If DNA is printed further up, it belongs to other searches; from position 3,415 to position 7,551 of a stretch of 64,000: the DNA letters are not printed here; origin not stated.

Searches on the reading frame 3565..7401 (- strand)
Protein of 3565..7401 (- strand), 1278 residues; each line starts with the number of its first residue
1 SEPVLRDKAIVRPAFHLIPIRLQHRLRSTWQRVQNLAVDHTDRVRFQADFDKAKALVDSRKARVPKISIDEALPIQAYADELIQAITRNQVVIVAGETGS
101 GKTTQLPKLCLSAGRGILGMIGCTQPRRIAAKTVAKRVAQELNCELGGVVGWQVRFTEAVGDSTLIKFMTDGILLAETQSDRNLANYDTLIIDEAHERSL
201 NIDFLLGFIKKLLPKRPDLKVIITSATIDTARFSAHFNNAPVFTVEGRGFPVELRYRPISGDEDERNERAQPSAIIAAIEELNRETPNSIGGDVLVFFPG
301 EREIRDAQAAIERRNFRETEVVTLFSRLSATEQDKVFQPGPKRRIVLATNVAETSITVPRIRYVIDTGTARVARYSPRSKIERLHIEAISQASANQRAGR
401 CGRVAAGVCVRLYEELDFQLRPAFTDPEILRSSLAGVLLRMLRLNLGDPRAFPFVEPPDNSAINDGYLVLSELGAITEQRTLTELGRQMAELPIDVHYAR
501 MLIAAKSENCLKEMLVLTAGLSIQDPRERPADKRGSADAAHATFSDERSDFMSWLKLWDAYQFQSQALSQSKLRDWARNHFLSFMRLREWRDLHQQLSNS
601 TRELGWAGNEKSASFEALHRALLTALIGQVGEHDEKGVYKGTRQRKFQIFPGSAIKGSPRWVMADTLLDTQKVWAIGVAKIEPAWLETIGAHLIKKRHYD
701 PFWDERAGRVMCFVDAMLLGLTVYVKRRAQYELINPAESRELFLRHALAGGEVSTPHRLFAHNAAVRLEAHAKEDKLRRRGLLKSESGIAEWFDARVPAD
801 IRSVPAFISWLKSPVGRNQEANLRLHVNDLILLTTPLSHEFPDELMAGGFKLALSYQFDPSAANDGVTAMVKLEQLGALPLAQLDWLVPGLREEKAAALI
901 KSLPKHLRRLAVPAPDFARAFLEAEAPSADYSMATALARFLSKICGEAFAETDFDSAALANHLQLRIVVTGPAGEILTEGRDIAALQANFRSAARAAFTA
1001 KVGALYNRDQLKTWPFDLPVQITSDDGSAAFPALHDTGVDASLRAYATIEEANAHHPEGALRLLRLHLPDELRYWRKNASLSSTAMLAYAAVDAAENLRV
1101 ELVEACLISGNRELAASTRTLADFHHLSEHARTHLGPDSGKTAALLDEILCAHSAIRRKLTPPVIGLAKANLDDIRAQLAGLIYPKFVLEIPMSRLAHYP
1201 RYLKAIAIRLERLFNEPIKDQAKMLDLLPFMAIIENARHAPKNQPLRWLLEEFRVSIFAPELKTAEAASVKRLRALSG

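Call 6: search_protein_families(library=pfam, proteins=[window:3565-7401:-], max_evalue=0.001)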
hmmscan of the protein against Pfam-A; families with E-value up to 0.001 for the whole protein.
window:3565-7401:- (1278 aa): 8 families
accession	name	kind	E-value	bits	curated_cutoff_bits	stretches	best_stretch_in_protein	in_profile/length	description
PF11898.13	DUF3418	-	7.2e-147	491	25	1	706-1275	1-578/582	Domain of unknown function (DUF3418)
PF07717.22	OB_NTP_bind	-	2.8e-12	47.1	29.5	1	618-692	1-82/83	Oligonucleotide/oligosaccharide-binding (OB)-fold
PF00271.37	Helicase_C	-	4.4e-12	46.7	23.5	1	281-404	5-109/110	Helicase conserved C-terminal domain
PF00270.35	DEAD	-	2.1e-08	34.5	26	1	80-229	5-161/167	DEAD/DEAH box helicase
PF21010.2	HA2_C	-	7.9e-08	33.2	21.3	1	496-552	2-75/77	Helicase associated domain (HA2), ratchet-like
PF04408.29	HA2_N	-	1.2e-05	25.7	21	1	470-494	5-29/29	Helicase associated domain (HA2), winged-helix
PF13245.12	AAA_19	-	1.6e-05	25.5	25.1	1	83-199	5-103/134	AAA domain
PF13401.12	AAA_22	-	0.00027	21.7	27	0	89-213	5-108/130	AAA domain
